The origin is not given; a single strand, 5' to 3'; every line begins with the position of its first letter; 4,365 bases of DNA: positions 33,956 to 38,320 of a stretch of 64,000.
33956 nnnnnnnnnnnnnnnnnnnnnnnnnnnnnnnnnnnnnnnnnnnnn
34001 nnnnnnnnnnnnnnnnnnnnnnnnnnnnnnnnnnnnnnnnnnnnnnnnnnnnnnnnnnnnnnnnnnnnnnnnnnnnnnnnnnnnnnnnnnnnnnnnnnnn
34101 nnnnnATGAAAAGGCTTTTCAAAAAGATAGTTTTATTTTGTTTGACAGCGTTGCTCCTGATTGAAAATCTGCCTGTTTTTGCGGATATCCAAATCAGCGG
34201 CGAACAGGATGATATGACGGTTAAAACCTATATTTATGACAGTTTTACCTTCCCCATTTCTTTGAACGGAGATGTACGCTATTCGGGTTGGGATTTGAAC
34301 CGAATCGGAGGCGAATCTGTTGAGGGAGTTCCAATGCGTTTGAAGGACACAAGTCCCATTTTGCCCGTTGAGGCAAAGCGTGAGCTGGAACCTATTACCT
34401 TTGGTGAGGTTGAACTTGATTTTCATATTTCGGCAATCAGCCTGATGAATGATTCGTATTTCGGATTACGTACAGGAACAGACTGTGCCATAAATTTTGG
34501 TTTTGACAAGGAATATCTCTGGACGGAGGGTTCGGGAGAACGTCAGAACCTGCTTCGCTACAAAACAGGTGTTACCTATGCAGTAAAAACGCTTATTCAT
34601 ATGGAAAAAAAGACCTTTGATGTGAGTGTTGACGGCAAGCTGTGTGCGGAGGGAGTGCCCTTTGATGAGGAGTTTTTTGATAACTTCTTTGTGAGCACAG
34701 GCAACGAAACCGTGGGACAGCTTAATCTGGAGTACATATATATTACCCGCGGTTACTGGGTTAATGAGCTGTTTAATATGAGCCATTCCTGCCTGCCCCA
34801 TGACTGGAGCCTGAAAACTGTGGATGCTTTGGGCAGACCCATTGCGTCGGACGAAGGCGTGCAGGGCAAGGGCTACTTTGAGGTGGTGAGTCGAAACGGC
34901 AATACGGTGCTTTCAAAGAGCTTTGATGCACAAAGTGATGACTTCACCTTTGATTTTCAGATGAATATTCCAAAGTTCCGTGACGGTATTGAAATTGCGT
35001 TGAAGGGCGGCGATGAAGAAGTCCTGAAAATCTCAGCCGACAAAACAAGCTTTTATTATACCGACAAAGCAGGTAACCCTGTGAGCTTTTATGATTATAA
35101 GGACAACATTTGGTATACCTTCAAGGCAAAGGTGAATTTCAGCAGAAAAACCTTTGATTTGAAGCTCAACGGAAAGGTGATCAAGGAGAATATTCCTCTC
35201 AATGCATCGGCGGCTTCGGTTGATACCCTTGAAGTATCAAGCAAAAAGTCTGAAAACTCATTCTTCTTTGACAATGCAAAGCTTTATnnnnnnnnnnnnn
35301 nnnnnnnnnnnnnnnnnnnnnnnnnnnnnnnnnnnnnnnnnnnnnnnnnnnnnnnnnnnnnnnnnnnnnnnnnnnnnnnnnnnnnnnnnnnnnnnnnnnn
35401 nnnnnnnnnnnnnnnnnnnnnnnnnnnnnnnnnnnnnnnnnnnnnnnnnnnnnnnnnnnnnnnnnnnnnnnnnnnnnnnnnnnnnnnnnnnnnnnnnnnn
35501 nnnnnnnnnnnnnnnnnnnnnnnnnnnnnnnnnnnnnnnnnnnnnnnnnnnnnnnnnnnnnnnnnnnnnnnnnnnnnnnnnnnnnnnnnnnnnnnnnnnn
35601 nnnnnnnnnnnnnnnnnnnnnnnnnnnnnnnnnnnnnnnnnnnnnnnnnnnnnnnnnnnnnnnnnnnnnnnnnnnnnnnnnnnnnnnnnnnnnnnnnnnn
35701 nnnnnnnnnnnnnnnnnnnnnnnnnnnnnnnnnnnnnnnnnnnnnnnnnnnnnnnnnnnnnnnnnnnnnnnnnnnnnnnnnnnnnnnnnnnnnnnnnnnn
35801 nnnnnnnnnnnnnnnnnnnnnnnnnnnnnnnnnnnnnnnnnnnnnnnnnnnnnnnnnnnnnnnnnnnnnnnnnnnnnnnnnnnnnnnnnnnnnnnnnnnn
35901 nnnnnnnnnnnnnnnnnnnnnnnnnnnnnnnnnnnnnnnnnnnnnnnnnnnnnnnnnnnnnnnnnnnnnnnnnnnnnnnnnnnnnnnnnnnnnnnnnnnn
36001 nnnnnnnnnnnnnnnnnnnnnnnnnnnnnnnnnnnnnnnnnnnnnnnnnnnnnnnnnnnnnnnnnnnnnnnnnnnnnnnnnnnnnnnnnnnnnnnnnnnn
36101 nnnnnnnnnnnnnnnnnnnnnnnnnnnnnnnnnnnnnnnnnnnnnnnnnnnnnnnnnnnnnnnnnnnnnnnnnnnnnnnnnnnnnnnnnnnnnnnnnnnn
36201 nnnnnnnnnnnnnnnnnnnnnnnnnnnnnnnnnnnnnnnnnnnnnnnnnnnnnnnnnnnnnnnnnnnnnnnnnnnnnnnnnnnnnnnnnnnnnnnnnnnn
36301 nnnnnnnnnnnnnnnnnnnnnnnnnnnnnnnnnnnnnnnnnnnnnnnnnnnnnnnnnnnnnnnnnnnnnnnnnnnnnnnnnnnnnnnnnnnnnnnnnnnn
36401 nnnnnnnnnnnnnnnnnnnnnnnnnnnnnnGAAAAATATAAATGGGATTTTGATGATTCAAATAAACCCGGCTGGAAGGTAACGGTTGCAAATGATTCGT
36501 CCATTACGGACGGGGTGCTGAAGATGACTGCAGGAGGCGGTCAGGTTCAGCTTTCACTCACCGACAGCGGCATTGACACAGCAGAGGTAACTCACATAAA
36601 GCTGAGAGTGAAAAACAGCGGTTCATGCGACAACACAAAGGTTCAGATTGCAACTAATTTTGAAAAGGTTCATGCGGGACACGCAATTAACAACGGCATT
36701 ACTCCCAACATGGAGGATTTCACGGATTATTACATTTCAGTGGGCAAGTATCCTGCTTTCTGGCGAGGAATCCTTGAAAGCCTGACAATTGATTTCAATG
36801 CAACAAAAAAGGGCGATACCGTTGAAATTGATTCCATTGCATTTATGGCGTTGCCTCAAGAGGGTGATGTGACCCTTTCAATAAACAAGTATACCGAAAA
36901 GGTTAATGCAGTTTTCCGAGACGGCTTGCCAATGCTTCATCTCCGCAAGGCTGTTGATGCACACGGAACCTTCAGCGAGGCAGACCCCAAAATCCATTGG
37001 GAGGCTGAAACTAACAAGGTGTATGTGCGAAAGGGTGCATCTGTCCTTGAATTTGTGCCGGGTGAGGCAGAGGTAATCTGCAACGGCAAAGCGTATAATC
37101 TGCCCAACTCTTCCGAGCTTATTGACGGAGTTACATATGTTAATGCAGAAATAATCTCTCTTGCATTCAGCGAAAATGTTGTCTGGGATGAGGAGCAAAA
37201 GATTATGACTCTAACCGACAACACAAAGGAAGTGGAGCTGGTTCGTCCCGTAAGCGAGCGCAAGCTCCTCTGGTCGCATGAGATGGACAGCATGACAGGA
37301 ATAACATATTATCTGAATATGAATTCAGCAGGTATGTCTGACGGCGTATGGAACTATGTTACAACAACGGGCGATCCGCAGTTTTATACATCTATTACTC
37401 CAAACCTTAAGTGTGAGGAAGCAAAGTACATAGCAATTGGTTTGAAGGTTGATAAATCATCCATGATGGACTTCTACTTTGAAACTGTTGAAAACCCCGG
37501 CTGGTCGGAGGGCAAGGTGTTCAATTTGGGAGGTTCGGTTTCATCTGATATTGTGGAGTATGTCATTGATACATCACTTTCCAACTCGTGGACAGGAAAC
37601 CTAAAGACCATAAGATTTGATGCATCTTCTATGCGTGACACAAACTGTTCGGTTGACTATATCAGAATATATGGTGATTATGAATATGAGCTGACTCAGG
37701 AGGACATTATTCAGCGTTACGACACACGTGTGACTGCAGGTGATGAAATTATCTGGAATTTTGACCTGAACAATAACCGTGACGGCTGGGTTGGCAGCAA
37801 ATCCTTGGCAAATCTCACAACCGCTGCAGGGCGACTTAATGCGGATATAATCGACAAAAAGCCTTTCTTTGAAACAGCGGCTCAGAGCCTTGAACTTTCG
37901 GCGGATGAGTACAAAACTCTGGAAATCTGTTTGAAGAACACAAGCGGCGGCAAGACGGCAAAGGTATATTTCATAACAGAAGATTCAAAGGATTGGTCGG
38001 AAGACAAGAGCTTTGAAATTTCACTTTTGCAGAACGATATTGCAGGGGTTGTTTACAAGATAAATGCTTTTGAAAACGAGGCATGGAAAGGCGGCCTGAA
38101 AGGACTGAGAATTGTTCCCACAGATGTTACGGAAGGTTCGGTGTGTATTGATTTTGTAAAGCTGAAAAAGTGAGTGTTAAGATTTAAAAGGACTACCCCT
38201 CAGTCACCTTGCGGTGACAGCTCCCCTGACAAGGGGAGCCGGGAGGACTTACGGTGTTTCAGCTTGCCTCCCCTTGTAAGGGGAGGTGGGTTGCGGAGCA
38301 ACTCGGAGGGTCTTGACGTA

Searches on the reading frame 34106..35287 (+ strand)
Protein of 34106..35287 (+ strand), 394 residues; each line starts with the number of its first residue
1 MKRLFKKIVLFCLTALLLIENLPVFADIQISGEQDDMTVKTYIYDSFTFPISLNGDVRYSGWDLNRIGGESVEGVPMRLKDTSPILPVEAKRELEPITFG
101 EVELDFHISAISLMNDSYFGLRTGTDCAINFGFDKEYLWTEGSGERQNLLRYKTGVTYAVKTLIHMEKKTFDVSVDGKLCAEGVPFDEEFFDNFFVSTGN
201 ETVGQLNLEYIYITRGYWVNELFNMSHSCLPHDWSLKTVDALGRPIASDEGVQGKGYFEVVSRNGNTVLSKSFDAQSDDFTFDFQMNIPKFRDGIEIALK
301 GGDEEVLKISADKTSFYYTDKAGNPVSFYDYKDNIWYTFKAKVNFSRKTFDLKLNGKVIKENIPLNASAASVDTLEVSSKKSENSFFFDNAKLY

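Call 35: search_protein_families(library=pfam, proteins=[window:34106-35287:+], max_evalue=5)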
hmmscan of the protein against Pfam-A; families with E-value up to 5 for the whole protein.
window:34106-35287:+ (394 aa): 1 family
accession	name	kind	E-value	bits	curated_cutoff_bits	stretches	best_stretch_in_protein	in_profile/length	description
PF22585.3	Sialidase-like_CBM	-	9.8e-09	35.8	27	2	128-186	69-128/156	Sialidase-like, CBM domain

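Call 59: find_homologous_proteins(query=window:34196-35287:+, max_evalue=0.00001)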
Query window:34196-35287:+: 1571 candidates shared short words with the query, none scored E <= 0.00001.

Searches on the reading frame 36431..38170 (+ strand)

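Call 35: search_protein_families(library=pfam, proteins=[window:36431-38170:+], max_evalue=5)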
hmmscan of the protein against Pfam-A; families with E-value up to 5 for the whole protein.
window:36431-38170:+ (580 aa): 1 family
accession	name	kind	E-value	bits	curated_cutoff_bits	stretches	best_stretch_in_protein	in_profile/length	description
PF07833.16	Cu_amine_oxidN1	-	5.8e-14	52.4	24.2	1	153-260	6-107/108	Copper amine oxidase N-terminal domain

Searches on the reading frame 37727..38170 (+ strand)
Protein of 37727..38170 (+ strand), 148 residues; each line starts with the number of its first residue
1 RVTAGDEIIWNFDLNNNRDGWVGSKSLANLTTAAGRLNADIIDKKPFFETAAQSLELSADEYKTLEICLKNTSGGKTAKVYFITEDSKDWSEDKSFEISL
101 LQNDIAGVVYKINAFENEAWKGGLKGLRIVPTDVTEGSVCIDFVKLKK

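Call 71: predict_structure(alignment_id=A5)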
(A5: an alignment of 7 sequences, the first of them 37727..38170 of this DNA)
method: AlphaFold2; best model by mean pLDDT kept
length: 148 residues; sequences in the alignment: 7
mean_pLDDT: 86.2   pTM: 0.83
mean pLDDT of the five models: 86.2, 85.2, 84.5, 84.5, 82.5
residues with pLDDT >= 90: 75; 70-90: 60; 50-70: 13; < 50: 0
segments of 3 or more residues with pLDDT < 50: none
pLDDT, mean of each block of 10 residues (from residue 1): 73 71 90 90 89 75 93 90 89 90 81 91 91 90 92
secondary structure, 60 per line:
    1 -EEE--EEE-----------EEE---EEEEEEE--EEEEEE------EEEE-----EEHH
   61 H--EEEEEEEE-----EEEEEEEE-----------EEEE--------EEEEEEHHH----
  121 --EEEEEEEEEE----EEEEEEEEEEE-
elements in order: E2-4 E7-9 E21-23 E27-33 E36-41 E48-51 E64-71 E77-84 E96-99 E108-113 E123-132 E137-147

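Call 73: fold_search(model_id=the predicted structure, library=pdb)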
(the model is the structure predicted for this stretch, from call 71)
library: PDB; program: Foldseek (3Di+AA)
matches with E <= 10: 1466; with E <= 0.001: 29
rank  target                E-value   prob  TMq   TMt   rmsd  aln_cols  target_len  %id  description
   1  7t7y                  3.9e-05  1.00  0.66  0.64   4.1       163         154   14  The crystal structure of family 8 carbohydrate-binding module from Dictyostelium discoideum complexed with iodine atoms (released 2022-04-20)
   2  6xj9_A                5.7e-05  1.00  0.64  0.16   3.2       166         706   10  Structure of PfGH50B (released 2020-09-16)
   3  6sgf_B                6.0e-05  1.00  0.56  0.61   5.8       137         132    9  Molecular insight into a new low affinity xylan binding module CBM86, from the xylanolytic gut symbiont Roseburia inte (released 2019-11-20)
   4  1gui_A                6.3e-05  1.00  0.59  0.57   4.9       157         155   13  CBM4 structure and function (released 2002-09-26)
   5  6sgf_D                9.2e-05  1.00  0.55  0.61   6.0       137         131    9  Molecular insight into a new low affinity xylan binding module CBM86, from the xylanolytic gut symbiont Roseburia inte (released 2019-11-20)
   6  7zkq_A                9.7e-05  1.00  0.51  0.37   9.1       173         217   11  Early Pp module assembly intermediate of complex I (released 2022-11-23)
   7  1gwk_B                1.0e-04  1.00  0.62  0.63   3.8       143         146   11  Carbohydrate binding module family29 (released 2003-03-20)
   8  6sgf_C                1.0e-04  1.00  0.56  0.63   5.8       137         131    9  Molecular insight into a new low affinity xylan binding module CBM86, from the xylanolytic gut symbiont Roseburia inte (released 2019-11-20)
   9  1uww_B                1.1e-04  1.00  0.60  0.51   4.9       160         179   16  X-ray crystal structure of a non-crystalline cellulose specific carbohydrate-binding module: CBM28. (released 2004-05-13)
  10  1wky                  1.3e-04  1.00  0.52  0.21   5.0       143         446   15  Crystal structure of alkaline mannanase from Bacillus sp. strain JAMB-602: catalytic domain and its Carbohydrate Binding (released 2005-06-15)
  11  6fhj                  1.5e-04  1.00  0.49  0.10   7.8       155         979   13  Structural dynamics and catalytic properties of a multi-modular xanthanase, native. (released 2018-08-29)
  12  6r31_A                2.0e-04  1.00  0.63  0.56   5.3       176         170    6  Family 11 Carbohydrate-Binding Module from Clostridium thermocellum in complex with beta-1,3-1,4-mixed-linked tetrasac (released 2020-02-05)
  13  3km5_B                2.1e-04  1.00  0.48  0.42   8.8       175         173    9  Crystal Structure Analysis of the K2 Cleaved Adhesin Domain of Lys-gingipain (Kgp) (released 2010-03-31)
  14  6sgf_A                2.3e-04  1.00  0.56  0.62   5.9       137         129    9  Molecular insight into a new low affinity xylan binding module CBM86, from the xylanolytic gut symbiont Roseburia inte (released 2019-11-20)
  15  8a28_A                2.3e-04  1.00  0.44  0.22   7.6       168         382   12  Structure of the astacin zymogen of LAST-MAM from Limulus polyphemus (released 2022-10-19)
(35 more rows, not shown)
